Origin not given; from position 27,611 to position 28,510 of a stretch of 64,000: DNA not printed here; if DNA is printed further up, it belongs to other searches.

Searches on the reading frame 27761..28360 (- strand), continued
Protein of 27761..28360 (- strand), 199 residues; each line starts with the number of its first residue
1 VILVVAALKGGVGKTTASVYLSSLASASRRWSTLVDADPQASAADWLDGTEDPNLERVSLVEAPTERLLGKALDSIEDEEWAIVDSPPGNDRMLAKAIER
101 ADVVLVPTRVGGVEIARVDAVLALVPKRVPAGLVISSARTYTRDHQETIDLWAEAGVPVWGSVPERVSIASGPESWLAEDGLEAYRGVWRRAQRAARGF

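Call 16: find_encoding_contigs(protein=P0058, flank=8000, max_places=2)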
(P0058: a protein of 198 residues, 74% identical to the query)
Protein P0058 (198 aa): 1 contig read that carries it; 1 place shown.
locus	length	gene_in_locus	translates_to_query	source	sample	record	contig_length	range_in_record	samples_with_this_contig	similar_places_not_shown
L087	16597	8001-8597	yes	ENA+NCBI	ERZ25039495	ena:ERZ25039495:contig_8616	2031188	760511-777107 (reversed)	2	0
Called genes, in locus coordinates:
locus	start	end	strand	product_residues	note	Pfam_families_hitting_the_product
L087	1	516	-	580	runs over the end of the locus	PF03706:LPG_synthase_TM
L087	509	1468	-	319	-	PF00535:Glycos_transf_2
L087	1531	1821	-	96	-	-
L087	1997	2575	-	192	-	PF00970:FAD_binding_6, PF00175:NAD_binding_1 (weak)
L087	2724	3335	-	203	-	PF00174:Oxidored_molyb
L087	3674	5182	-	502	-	PF00083:Sugar_tr (weak), PF05977:MFS_3, PF07690:MFS_1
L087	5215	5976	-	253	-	PF01061:ABC2_membrane, PF12698:ABC2_membrane_3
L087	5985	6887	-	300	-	PF00005:ABC_tran, PF13304:AAA_21 (faint), PF26919:ABC-like_C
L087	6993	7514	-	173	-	PF03405:FA_desaturase_2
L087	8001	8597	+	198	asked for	PF01656:CbiA, PF07015:VirC1 (weak), PF09140:MipZ (faint), PF10609:ParA (faint), PF13614:AAA_31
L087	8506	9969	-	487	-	PF04909:Amidohydro_2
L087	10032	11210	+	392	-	PF04851:ResIII, PF00270:DEAD, PF00271:Helicase_C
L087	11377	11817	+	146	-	PF10759:BPA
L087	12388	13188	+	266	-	PF01474:DAHP_synth_2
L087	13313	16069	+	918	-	PF16078:2-oxogl_dehyd_N, PF00198:2-oxoacid_dh, PF00676:E1_dh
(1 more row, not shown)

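Call 28: predict_structure(alignment_id=A2)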
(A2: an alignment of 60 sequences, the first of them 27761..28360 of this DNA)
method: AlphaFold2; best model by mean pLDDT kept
length: 199 residues; sequences in the alignment: 60
mean_pLDDT: 87.2   pTM: 0.87
mean pLDDT of the five models: 87.2, 87.0, 85.3, 84.3, 77.0
residues with pLDDT >= 90: 98; 70-90: 88; 50-70: 13; < 50: 0
segments of 3 or more residues with pLDDT < 50: none
pLDDT, mean of each block of 10 residues (from residue 1): 83 85 89 89 84 91 93 89 86 91 91 76 92 86 86 90 78 83 93 88
secondary structure, 60 per line:
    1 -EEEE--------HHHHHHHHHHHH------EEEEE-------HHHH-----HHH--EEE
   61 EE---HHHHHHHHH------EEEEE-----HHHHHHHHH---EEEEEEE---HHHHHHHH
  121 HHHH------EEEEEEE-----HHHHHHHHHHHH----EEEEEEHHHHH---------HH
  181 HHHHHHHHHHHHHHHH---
elements in order: E2-5 H14-25 E32-36 H44-47 E58-62 H66-74 E81-85 H91-99 E103-109 H113-124 E131-137 H143-154 E159-164 H165-169 H179-196

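Call 29: search_protein_representatives(protein=window:27761-28360:-)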
Query: 199 residues. Proteins with E-value up to 0.001 (for the whole library): 4286; up to 1e-10: 296; up to 1e-30: 24. The best 150 are listed.
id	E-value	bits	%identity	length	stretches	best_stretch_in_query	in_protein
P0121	4.7e-74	264.8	63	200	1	2-197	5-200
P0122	8.4e-74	264.0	63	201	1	1-198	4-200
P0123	4.1e-70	252.0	62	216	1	2-192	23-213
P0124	1.2e-57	211.3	70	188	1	56-197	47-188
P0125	1.7e-54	201.0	69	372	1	1-147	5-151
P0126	9.7e-54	198.5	55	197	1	3-195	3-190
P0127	1.4e-52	194.8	62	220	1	29-187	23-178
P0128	2.8e-51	190.5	64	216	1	12-149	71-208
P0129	2.5e-47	177.6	80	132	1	1-105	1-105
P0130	8.3e-46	172.7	49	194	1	2-195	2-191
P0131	3.6e-45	170.6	71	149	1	84-192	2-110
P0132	1.7e-42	161.9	61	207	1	1-139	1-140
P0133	2.2e-38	148.4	62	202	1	38-165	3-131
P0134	2.3e-38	148.4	58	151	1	52-174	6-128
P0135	9.5e-37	143.1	60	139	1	59-195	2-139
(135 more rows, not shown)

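Call 32: fold_search(model_id=the predicted structure, library=pdb)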
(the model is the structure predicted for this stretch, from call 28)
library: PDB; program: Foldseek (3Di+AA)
matches with E <= 10: 1588; with E <= 0.001: 290
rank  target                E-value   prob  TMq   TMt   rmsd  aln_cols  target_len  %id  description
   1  5u1g_A                4.2e-10  1.00  0.80  0.76   3.1       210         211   20  Structure of TP228 ParA-AMPPNP-ParB complex (released 2017-04-19)
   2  4e07_A                5.4e-10  1.00  0.82  0.80   3.1       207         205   20  ParF-AMPPCP-C2221 form (released 2012-06-13)
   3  5u1g_C                9.5e-10  1.00  0.80  0.77   3.1       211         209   20  Structure of TP228 ParA-AMPPNP-ParB complex (released 2017-04-19)
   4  4e09                  2.3e-09  1.00  0.82  0.80   2.9       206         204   19  Structure of ParF-AMPPCP, I422 form (released 2012-06-13)
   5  4e03_A                3.1e-09  1.00  0.82  0.80   2.8       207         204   19  Structure of ParF-ADP form 2 (released 2012-06-13)
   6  1wcv                  3.7e-09  1.00  0.75  0.63   5.6       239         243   23  Structure of the bacterial chromosome segregation protein Soj (released 2005-01-12)
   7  4dzz_A                5.1e-09  1.00  0.73  0.71   3.7       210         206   20  Structure of ParF-ADP, crystal form 1 (released 2012-06-13)
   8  5u1g_B                9.5e-09  1.00  0.82  0.78   3.0       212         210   18  Structure of TP228 ParA-AMPPNP-ParB complex (released 2017-04-19)
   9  2bek_B                1.0e-08  1.00  0.75  0.63   5.6       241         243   22  Structure of the bacterial chromosome segregation protein Soj (released 2005-01-12)
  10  2bek_A                1.0e-08  1.00  0.76  0.63   5.8       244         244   22  Structure of the bacterial chromosome segregation protein Soj (released 2005-01-12)
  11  8ray_A                1.1e-08  1.00  0.70  0.56   6.7       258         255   22  ParA in complex with ATP (released 2025-03-26)
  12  2bej                  1.3e-08  1.00  0.78  0.65   5.5       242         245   22  Structure of the bacterial chromosome segregation protein Soj (released 2005-01-12)
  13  3cwq_A                1.4e-08  1.00  0.74  0.72   3.8       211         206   20  Crystal structure of chromosome partitioning protein (ParA) in complex with ADP from Synechocystis sp. Northeast Struc (released 2008-05-13)
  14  3cwq_B                2.1e-08  1.00  0.70  0.71   4.1       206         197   20  Crystal structure of chromosome partitioning protein (ParA) in complex with ADP from Synechocystis sp. Northeast Struc (released 2008-05-13)
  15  1hyq                  2.3e-08  1.00  0.69  0.61   6.2       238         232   19  MIND BACTERIAL CELL DIVISION REGULATOR FROM A. FULGIDUS (released 2001-03-14)
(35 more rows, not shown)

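Call 33: search_protein_families(library=pfam, proteins=[L004:7078-8184:+, L004:8166-8978:+, L004:8975-9862:+, L004:10656-11873:-, L004:11930-12820:-, L004:12854-14536:-, L084:1772-2224:+, L083:8597-9034:+], max_evalue=0.01)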
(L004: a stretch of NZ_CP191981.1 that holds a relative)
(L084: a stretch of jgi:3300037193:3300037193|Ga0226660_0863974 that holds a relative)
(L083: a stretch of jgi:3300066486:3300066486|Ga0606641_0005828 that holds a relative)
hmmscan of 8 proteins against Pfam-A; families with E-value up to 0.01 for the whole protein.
L004:7078-8184:+ (368 aa): 0 families

L004:8166-8978:+ (270 aa): 0 families

L004:8975-9862:+ (295 aa): 9 families
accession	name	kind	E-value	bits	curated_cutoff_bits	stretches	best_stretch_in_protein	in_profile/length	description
PF21761.2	RedAm-like_C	-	9.4e-32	110.4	27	1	161-292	1-127/127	NADPH-dependent reductive aminase-like, C-terminal domain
PF03446.21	NAD_binding_2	-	1.8e-19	70.8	21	1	8-155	2-156/161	NAD binding domain of 6-phosphogluconate dehydrogenase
PF03807.23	F420_oxidored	-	8e-08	33.2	21.6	1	8-91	2-90/94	NADP oxidoreductase coenzyme F420-dependent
PF02737.24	3HCDH_N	-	4.7e-05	23.8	22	1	8-61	2-55/180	3-hydroxyacyl-CoA dehydrogenase, NAD binding domain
PF01488.26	Shikimate_DH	-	8e-05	23.2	24.3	1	5-51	12-59/138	Shikimate / quinate 5-dehydrogenase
PF02558.23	ApbA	-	0.00011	22.2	22.2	1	8-55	1-47/150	Ketopantoate reductase PanE/ApbA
PF02826.25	2-Hacid_dh_C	-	0.00037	20.4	25.1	1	5-67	36-97/178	D-isomer specific 2-hydroxyacid dehydrogenase, NAD binding domain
PF03435.24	Sacchrp_dh_NADP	-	0.0026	18.5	25.1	1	8-119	1-100/129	Saccharopine dehydrogenase NADP binding domain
PF01210.29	NAD_Gly3P_dh_N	-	0.0046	17.4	23.1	1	8-47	2-41/158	NAD-dependent glycerol-3-phosphate dehydrogenase N-terminus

L004:10656-11873:- (405 aa): 6 families
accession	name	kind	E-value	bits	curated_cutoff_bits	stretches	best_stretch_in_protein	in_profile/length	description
PF00480.26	ROK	-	8.9e-54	183.4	22.9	1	126-393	29-292/294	ROK family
PF01047.28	MarR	-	2e-06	28.1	24.6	1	15-59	4-48/59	MarR family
PF13412.12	HTH_24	-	1.4e-05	25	21.9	1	23-59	12-48/48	Winged helix-turn-helix DNA-binding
PF12802.13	MarR_2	-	3e-05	24.5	27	1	18-62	9-54/61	MarR family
PF01978.25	TrmB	-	0.0027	18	25.6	1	17-62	11-56/68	Sugar-specific transcriptional regulator TrmB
PF09339.16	HTH_IclR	-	0.0029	17.8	22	1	29-60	19-50/52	IclR helix-turn-helix domain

L004:11930-12820:- (296 aa): 1 family
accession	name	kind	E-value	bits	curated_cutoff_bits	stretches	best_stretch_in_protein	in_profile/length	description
PF09995.15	MPAB_Lcp_cat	-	2.5e-59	201.6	23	1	53-283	1-231/231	ER-bound oxygenase mpaB/B'/Rubber oxygenase, catalytic domain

L004:12854-14536:- (560 aa): 1 family
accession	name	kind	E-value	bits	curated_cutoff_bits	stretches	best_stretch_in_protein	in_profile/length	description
PF02811.25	PHP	-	7.5e-09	36.6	26.4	1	79-179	1-86/164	PHP domain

L084:1772-2224:+ (150 aa): 0 families

L083:8597-9034:+ (145 aa): 0 families

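Call 37: find_related_loci(query=A1, collection=metagenome_contigs, flank=7000)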
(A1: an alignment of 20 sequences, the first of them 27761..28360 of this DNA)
Query A1 (199 aa) in metagenome_contigs; peptide patterns used: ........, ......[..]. (x = any residue, [..] = any of these).
600 stretches matched a pattern (row limit reached: there are more); 266 encode a relative of the query (tblastn E <= 1e-3); the best 80 are kept; 80 distinct loci.
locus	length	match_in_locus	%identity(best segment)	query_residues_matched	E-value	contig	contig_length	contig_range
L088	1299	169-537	34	1-125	3e-13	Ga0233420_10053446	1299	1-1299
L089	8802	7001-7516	35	2-196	8e-13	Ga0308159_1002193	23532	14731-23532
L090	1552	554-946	37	7-138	2e-12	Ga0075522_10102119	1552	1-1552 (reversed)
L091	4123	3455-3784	35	1-109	1e-11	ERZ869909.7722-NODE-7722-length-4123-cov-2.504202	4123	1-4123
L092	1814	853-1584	25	2-190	1e-11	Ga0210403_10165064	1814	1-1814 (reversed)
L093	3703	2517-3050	27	1-170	2e-11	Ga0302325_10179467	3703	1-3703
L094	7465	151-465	37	2-109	3e-11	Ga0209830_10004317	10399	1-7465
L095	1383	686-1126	29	2-110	3e-11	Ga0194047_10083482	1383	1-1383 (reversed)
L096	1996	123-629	27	2-133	7e-11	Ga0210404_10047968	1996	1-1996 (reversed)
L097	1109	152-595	28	2-110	7e-11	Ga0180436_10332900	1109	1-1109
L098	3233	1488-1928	29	2-110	3e-10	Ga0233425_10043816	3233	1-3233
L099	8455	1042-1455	27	8-151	4e-10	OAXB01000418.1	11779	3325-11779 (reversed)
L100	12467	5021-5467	30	2-110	5e-10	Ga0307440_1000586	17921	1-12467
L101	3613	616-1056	25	2-110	5e-10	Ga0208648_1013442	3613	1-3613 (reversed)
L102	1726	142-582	29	2-110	6e-10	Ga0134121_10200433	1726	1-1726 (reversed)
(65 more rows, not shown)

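Call 38: find_encoding_contigs(protein=P0003, flank=6000, max_places=3)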
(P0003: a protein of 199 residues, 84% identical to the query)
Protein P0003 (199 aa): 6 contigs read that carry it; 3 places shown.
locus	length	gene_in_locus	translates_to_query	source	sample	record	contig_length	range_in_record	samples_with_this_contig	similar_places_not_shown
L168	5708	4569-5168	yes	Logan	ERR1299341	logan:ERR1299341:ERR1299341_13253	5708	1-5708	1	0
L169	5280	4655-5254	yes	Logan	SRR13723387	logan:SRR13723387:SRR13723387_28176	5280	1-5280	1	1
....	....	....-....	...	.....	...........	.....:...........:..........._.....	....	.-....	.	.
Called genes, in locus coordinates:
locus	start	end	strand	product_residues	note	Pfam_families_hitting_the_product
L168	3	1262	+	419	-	?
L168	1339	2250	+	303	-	PF01040:UbiA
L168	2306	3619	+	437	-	PF01565:FAD_binding_4, PF04030:ALO (weak)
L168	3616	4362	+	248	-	PF00106:adh_short, PF13561:adh_short_C2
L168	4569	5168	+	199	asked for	PF01656:CbiA, PF07015:VirC1 (weak), PF09140:MipZ (faint), PF13614:AAA_31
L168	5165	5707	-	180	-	?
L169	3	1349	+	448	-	?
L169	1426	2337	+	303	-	PF01040:UbiA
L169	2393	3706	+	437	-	PF01565:FAD_binding_4, PF04030:ALO (weak)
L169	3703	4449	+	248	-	PF00106:adh_short, PF13561:adh_short_C2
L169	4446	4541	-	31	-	-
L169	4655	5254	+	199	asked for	PF01656:CbiA, PF07015:VirC1 (weak), PF09140:MipZ (faint), PF13614:AAA_31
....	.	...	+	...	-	?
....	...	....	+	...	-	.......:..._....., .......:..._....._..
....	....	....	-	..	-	-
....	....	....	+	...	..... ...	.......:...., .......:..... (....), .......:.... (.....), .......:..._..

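Call 39: find_encoding_contigs(protein=P0013, flank=6000, max_places=2)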
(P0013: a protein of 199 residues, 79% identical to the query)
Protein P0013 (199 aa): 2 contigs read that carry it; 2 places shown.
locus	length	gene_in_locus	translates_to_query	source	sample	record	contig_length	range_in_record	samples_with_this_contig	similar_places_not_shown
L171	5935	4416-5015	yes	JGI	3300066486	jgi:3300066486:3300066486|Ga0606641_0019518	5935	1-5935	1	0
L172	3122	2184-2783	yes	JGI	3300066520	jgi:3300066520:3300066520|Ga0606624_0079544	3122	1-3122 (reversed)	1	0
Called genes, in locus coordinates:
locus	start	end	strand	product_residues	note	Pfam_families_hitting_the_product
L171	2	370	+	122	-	?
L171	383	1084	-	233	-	PF13472:Lipase_GDSL_2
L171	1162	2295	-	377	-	PF00535:Glycos_transf_2, PF04138:GtrA_DPMS_TM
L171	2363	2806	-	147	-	-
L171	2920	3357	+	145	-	-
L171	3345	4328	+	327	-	PF00144:Beta-lactamase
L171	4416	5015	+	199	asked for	PF01656:CbiA, PF09140:MipZ (faint), PF13614:AAA_31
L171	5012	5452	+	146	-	-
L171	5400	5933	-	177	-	?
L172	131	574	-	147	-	-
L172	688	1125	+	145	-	-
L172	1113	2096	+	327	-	PF00144:Beta-lactamase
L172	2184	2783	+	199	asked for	PF01656:CbiA, PF09140:MipZ (faint), PF13614:AAA_31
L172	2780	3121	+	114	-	?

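Call 40: find_encoding_contigs(protein=P0047, flank=8000, max_places=2)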
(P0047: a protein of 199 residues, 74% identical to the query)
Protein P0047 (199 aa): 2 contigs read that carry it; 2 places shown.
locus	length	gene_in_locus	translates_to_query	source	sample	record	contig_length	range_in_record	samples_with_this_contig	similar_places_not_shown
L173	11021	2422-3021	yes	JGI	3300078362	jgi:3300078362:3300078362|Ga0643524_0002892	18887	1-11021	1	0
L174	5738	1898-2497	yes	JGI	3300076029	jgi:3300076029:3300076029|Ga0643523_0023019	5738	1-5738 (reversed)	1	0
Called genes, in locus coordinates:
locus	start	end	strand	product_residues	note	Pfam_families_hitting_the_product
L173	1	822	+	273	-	?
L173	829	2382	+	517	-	PF00817:IMS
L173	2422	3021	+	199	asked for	PF01656:CbiA, PF07015:VirC1, PF09140:MipZ (faint), PF13614:AAA_31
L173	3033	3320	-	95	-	-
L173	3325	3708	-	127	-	-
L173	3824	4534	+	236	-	-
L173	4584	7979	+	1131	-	PF02811:PHP, PF07733:DNA_pol3_alpha, PF17657:DNA_pol3_finger, PF12836:HHH_3 (faint), PF14579:HHH_6, PF01336:tRNA_anti-codon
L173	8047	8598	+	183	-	PF07681:DoxX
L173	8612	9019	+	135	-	-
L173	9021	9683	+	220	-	PF04337:DUF480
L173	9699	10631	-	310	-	-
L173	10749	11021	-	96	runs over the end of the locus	-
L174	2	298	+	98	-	?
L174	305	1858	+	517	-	PF00817:IMS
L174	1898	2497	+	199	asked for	PF01656:CbiA, PF07015:VirC1, PF09140:MipZ (faint), PF13614:AAA_31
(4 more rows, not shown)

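Call 41: find_encoding_contigs(protein=P0107, flank=8000, max_places=2)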
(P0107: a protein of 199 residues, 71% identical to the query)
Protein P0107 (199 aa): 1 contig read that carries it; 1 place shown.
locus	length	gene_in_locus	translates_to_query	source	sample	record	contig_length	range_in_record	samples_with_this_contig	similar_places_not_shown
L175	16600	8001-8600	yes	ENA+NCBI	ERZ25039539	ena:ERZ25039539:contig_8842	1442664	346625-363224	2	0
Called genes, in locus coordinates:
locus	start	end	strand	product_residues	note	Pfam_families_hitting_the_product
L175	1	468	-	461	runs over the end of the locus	PF00033:Cytochrome_B, PF13631:Cytochrom_B_N_2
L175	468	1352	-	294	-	PF19297:QcrA_N (weak), PF00355:Rieske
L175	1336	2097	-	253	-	PF14495:Cytochrom_C550 (faint), PF00034:Cytochrom_C, PF13442:Cytochrome_CBB3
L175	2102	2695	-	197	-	PF00510:COX3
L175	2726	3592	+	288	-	PF09678:Caa3_CtaG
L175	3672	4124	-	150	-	PF00582:Usp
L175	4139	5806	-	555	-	PF00723:Glyco_hydro_15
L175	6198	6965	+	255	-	PF00106:adh_short, PF08659:KR, PF13561:adh_short_C2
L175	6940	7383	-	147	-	-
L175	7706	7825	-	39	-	-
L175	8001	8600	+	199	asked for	PF01656:CbiA, PF07015:VirC1, PF09140:MipZ (faint), PF10609:ParA (faint), PF13614:AAA_31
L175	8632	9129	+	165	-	PF01475:FUR, PF12840:HTH_20 (weak)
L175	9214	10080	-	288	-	PF00950:ABC-3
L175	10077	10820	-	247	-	PF00005:ABC_tran, PF13304:AAA_21 (faint)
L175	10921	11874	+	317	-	PF01297:ZnuA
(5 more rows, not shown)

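Call 42: search_dna_similar(query=window:27761-28360:-, collection=plasmids, mode=protein, max_rows=25)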
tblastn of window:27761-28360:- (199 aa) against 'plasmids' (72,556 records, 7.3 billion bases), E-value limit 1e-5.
Records with a match: 265; places in all: 271; records where one place covers at least 80% of the query: 189.
Best place of each record, by identity: <60% 265.
By first word of the organism name: Xanthomonas 95; Corynebacterium 48; Mycobacterium 21; Psychrobacter 10; Rhodococcus 9; Methylobacterium 6; Arsenophonus 5; Zymomonas 5; Microvirga 4; Mycolicibacterium 4; and 31 more.
By predicted mobility (MOB-suite, as given by PLSDB): conjugative 104; non-mobilizable 96; mobilizable 65.
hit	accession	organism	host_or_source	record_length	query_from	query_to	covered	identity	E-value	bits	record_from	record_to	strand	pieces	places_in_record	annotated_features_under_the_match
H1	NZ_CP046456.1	Corynebacterium occultum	pure culture,soil from a small paddock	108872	1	190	95%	36.3%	1e-15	82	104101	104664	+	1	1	ParA family protein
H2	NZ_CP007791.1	Corynebacterium marinum DSM 44953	coastal sediment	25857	1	169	85%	36.2%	1e-12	73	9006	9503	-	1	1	ParA family protein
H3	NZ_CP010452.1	Corynebacterium glutamicum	-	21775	1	169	85%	36.2%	2e-12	72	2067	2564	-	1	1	ParA family protein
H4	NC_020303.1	Corynebacterium halotolerans YIM 70093 = DSM 44683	-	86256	1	176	88%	34.3%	6e-12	71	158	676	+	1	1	ParA family protein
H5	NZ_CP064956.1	Corynebacterium qintianiae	blue sheep,pure cultures of bacteria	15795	1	171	86%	35.2%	4e-12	71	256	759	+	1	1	ParA family protein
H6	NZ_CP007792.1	Corynebacterium marinum DSM 44953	coastal sediment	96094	1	190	95%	31.5%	1e-13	76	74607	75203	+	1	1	ParA family protein | hypothetical protein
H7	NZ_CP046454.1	Corynebacterium comes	pure culture,soil from a small paddock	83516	1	175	88%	34.1%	9e-8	59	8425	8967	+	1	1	ParA family protein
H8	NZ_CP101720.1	Xanthomonas oryzae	Oryza sativa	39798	3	190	94%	31.5%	2e-7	57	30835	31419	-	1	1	parA: ParA family partition ATPase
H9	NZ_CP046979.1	Corynebacterium atrinae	Atrina pectinata,pure ...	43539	2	180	90%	33.0%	2e-10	66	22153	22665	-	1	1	ParA family protein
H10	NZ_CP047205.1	Corynebacterium faecale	Assamese macaque,pure culture,feces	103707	1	167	84%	35.2%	2e-10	67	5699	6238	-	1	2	ParA family protein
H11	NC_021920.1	Corynebacterium maris DSM 45190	-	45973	1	169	85%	34.7%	2e-9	64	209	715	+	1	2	ParA family protein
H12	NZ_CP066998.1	Xanthomonas campestris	Sisymbrium officinale (syn. ...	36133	3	190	94%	31.0%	7e-7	56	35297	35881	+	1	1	parA: ParA family partition ATPase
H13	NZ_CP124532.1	Xanthomonas campestris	cabbage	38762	3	190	94%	31.0%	7e-7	56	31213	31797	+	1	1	parA: ParA family partition ATPase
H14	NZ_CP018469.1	Xanthomonas vesicatoria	Capsicum annuum,pepper leaf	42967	3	190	94%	31.0%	7e-7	56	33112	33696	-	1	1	parA: ParA family partition ATPase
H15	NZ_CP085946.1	Mycobacterium intracellulare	-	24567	9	159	76%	38.4%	4e-9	62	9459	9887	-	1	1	ParA family protein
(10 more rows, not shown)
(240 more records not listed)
